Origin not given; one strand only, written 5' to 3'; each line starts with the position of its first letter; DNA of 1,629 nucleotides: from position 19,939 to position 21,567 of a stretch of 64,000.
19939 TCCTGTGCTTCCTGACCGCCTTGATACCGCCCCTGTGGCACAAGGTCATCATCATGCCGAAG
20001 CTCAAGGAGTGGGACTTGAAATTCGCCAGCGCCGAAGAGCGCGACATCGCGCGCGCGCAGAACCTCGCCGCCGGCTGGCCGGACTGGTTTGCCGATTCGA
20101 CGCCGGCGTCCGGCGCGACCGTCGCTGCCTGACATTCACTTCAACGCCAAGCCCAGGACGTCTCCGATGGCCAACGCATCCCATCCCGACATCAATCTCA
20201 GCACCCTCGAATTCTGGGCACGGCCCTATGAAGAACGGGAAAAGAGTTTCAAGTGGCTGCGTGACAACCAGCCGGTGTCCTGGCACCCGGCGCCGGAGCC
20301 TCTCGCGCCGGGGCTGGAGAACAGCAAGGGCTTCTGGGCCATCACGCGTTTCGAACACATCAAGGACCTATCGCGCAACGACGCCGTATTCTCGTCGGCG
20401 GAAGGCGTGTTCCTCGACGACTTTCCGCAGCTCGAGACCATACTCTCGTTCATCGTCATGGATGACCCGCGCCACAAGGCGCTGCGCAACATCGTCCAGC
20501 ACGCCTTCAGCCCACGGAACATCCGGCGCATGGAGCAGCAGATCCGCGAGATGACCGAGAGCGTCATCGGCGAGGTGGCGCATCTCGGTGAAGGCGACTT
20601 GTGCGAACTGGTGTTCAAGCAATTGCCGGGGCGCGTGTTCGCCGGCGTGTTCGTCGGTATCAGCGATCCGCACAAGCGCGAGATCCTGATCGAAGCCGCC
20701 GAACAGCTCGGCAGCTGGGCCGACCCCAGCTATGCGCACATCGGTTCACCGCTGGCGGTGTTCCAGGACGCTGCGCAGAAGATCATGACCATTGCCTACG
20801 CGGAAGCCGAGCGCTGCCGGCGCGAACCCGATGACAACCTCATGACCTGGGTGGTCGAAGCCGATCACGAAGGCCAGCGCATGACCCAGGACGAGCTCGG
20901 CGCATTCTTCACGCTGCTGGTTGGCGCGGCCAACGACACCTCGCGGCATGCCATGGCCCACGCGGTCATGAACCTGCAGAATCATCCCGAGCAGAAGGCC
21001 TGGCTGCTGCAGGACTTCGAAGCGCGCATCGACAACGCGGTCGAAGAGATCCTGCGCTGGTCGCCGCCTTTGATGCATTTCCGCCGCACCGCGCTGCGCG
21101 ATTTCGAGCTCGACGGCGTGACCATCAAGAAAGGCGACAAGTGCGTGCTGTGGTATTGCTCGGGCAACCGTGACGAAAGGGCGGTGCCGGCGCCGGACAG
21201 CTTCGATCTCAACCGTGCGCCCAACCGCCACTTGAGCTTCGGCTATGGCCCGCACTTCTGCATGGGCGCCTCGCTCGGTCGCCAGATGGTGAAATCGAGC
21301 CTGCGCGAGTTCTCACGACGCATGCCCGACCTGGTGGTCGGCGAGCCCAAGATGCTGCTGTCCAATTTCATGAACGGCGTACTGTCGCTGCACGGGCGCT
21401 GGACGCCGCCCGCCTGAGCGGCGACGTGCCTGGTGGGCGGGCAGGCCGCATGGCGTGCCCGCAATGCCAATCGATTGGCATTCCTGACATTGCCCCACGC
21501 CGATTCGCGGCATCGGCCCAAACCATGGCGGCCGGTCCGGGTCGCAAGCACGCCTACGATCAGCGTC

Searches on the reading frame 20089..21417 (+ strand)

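Call 71: search_protein_families(library=pfam, proteins=[window:20089-21417:+], max_evalue=0.00001)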
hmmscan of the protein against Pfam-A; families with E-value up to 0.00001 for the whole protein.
window:20089-21417:+ (442 aa): 1 family
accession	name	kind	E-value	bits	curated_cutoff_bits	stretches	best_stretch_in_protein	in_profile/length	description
PF00067.27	p450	-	4.4e-21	75.6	22.8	1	229-405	213-425/462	Cytochrome P450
